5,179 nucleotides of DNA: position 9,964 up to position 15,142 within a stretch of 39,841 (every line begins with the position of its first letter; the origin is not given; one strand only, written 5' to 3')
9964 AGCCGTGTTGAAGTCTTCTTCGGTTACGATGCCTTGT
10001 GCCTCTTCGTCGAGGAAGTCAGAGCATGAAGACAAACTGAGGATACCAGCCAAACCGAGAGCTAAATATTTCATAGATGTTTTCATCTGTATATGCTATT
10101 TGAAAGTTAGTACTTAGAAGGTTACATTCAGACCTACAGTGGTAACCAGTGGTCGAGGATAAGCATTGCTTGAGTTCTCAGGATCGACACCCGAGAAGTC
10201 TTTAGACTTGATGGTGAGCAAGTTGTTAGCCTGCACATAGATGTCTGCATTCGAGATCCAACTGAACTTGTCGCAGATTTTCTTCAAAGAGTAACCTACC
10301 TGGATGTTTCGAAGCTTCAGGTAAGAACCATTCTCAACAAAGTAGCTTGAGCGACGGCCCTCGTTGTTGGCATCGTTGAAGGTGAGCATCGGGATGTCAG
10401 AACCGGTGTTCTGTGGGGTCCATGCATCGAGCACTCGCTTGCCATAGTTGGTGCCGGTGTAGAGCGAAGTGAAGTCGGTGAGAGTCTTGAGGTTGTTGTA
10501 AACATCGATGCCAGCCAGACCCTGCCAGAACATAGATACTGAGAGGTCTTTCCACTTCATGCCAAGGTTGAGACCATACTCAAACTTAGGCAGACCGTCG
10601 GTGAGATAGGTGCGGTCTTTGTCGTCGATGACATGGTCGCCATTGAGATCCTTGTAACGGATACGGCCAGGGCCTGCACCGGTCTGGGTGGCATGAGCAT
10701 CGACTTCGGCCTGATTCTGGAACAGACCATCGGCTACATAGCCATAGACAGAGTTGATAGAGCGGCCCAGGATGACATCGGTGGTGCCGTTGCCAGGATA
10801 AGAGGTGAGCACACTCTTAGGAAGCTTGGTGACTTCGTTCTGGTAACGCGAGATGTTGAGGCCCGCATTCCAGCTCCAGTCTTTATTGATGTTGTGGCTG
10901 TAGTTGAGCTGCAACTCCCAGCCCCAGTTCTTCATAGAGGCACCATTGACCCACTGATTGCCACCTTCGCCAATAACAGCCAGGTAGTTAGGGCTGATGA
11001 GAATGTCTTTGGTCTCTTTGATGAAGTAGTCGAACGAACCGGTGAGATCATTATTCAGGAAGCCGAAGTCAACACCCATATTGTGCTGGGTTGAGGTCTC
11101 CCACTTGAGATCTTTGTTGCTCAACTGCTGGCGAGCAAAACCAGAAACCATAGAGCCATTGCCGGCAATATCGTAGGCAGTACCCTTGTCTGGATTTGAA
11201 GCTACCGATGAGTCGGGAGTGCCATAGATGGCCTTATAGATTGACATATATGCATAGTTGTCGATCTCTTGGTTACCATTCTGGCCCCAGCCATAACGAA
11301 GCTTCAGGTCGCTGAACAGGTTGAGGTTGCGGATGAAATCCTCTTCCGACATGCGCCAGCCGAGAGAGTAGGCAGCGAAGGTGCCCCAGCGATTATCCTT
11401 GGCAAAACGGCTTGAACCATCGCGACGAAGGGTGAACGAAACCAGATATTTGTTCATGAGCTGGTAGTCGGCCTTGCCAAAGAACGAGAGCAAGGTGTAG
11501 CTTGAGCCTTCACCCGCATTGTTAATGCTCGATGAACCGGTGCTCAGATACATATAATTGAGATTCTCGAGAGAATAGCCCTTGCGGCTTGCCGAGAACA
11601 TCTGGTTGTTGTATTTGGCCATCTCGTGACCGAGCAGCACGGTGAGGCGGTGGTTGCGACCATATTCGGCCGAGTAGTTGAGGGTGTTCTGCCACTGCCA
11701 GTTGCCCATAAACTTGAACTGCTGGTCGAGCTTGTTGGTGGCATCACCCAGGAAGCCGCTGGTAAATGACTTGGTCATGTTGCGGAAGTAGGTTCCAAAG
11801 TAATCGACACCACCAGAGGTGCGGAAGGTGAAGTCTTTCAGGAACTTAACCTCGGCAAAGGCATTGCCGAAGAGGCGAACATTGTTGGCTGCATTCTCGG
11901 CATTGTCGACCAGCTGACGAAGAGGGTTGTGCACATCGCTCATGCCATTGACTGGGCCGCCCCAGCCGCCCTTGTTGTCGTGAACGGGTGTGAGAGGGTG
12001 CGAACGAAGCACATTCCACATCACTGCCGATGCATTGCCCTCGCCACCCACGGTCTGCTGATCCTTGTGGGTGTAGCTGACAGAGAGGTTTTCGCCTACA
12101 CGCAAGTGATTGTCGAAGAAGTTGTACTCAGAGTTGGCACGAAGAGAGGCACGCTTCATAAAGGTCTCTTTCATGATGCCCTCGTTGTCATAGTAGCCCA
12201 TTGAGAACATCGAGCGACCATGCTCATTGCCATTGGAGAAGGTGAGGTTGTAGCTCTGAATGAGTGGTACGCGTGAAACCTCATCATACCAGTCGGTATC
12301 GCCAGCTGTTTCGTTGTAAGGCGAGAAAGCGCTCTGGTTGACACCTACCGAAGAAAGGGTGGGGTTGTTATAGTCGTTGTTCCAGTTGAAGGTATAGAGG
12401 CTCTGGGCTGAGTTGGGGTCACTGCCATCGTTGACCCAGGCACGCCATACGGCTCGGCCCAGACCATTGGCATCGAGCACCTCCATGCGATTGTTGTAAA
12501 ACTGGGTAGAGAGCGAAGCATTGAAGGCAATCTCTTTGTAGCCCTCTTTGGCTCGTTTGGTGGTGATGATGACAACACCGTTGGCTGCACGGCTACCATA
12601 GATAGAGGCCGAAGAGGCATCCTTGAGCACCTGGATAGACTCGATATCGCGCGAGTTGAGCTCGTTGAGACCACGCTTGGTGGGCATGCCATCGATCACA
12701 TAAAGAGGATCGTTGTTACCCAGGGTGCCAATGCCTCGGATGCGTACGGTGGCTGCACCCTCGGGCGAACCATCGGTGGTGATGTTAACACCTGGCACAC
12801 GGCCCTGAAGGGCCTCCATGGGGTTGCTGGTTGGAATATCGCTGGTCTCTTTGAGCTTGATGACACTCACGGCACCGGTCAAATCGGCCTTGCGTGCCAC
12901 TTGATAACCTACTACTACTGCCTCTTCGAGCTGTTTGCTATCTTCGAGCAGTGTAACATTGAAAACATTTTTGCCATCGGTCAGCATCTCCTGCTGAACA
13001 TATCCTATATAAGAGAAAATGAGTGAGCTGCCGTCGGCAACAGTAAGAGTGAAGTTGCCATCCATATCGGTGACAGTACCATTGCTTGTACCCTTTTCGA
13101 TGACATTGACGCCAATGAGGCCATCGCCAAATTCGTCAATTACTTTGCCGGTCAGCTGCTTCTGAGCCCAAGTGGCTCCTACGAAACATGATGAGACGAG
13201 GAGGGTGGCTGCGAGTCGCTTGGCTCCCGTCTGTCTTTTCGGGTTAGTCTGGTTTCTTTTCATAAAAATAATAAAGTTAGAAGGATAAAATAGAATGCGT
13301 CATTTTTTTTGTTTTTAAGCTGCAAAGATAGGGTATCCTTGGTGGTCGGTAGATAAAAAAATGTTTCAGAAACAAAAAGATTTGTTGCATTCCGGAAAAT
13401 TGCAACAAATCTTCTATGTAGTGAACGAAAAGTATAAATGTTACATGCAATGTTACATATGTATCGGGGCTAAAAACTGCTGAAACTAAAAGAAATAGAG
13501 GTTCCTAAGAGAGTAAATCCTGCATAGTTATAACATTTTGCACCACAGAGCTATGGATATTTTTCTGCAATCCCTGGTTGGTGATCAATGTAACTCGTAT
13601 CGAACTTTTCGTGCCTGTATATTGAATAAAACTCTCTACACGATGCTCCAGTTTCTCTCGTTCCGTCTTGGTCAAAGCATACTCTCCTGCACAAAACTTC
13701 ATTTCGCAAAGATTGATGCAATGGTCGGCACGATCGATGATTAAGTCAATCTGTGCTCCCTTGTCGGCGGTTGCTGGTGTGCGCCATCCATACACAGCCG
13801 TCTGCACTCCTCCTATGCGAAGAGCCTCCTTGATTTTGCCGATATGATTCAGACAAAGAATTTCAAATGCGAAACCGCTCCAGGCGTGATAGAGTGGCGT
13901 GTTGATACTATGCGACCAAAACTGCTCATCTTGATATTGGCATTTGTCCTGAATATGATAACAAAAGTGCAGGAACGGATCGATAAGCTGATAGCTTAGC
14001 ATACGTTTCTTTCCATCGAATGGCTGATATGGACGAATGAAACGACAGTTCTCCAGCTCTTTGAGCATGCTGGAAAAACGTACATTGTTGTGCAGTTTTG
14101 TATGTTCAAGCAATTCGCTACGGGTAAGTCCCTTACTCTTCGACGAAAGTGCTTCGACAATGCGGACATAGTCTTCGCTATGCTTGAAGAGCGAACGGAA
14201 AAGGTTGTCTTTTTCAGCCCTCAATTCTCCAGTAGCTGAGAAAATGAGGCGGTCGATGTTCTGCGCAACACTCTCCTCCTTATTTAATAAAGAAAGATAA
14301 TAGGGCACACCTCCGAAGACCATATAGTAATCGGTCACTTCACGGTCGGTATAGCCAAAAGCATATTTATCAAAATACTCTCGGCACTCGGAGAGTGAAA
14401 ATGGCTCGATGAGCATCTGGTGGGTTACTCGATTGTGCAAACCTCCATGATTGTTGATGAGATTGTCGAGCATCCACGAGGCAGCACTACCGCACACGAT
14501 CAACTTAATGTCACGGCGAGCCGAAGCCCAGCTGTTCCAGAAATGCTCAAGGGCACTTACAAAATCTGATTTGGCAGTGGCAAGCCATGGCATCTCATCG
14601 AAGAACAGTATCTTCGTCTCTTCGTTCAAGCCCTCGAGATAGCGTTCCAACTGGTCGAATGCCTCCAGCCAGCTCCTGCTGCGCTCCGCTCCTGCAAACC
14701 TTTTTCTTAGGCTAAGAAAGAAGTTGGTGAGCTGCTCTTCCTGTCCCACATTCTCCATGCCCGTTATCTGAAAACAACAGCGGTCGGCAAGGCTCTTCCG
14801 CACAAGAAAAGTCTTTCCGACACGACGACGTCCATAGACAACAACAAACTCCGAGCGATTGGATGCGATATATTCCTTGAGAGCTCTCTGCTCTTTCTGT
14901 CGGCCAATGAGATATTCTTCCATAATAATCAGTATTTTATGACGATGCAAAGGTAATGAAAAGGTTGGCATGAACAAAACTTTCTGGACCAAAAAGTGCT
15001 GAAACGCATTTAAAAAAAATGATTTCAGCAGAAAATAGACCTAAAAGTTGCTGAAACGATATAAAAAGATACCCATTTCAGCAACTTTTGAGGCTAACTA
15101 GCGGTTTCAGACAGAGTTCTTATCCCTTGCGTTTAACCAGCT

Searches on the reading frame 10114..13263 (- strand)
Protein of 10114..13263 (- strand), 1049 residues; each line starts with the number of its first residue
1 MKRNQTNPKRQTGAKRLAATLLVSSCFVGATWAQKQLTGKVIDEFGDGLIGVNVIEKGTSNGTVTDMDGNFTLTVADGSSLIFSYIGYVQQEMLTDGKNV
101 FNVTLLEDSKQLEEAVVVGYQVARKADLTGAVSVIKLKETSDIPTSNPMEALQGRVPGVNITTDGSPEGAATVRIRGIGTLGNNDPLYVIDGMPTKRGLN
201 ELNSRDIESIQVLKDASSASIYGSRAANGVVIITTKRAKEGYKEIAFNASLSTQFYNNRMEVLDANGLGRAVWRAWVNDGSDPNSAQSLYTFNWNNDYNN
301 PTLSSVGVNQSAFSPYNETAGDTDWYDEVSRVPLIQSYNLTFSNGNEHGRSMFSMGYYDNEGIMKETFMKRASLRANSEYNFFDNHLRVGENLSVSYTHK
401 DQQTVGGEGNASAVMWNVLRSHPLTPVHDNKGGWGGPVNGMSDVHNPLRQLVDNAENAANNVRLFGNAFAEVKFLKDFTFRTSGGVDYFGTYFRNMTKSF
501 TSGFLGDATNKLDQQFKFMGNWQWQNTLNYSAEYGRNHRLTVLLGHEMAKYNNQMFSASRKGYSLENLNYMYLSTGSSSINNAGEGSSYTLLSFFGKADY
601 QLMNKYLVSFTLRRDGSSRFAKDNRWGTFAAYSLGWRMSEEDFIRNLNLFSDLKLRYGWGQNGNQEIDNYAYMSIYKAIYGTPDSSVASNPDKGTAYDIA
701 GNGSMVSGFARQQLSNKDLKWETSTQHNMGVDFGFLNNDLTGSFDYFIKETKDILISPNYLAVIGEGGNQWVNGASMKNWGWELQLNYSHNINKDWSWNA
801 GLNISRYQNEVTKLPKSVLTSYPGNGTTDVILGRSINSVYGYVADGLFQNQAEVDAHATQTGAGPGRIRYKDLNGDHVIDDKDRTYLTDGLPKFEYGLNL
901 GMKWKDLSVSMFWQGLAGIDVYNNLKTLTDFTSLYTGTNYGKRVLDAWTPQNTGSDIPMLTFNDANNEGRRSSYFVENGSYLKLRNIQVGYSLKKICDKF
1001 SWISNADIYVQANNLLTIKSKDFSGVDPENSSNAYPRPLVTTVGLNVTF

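Call 61: search_protein_families(library=pfam, proteins=[window:10114-13263:-], max_evalue=0.00001)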
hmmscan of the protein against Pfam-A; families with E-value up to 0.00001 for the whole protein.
window:10114-13263:- (1049 aa): 4 families
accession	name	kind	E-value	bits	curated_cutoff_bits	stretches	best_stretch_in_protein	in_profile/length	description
PF07715.20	Plug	-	4.6e-22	79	23.9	1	125-230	2-107/107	TonB-dependent Receptor Plug Domain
PF13715.12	CarbopepD_reg_2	-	2.8e-15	56.5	32.2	1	37-117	1-88/88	CarboxypepD_reg-like domain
PF00593.30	TonB_dep_Rec_b-barrel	-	4.5e-13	50.3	27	1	456-1015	48-436/436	TonB dependent receptor-like, beta-barrel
PF13620.12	CarboxypepD_reg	-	1.7e-06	28.7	32.3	1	36-97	1-72/82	Carboxypeptidase regulatory-like domain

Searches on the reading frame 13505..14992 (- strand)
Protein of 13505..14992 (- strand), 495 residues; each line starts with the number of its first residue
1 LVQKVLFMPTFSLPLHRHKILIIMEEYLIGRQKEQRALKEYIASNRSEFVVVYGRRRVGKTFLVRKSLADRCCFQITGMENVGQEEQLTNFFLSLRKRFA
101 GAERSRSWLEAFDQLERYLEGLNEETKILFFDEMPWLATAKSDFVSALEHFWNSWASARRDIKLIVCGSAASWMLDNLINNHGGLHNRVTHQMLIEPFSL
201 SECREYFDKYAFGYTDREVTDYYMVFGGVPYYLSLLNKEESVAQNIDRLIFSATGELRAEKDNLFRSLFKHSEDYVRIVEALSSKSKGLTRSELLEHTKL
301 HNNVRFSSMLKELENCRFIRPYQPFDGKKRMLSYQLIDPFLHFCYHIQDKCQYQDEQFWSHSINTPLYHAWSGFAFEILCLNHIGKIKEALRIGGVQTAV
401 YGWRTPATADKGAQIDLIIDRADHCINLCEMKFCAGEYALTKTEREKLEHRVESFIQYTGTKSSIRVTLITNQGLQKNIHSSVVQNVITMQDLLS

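Call 61: search_protein_families(library=pfam, proteins=[window:13505-14992:-], max_evalue=0.00001)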
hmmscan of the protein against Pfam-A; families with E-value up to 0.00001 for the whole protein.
window:13505-14992:- (495 aa): 4 families
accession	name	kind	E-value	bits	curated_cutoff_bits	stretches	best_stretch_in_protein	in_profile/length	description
PF01637.24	ATPase_2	-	8.7e-18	65.4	33.2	1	31-235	4-224/225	ATPase domain predominantly from Archaea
PF13401.12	AAA_22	-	1.7e-07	32.1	27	1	48-169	6-123/130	AAA domain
PF13173.12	AAA_14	-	2.1e-07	31.4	27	1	48-202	3-127/129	AAA domain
PF13191.12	AAA_16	-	1.3e-06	29.5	32.6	0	28-148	2-155/167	AAA ATPase domain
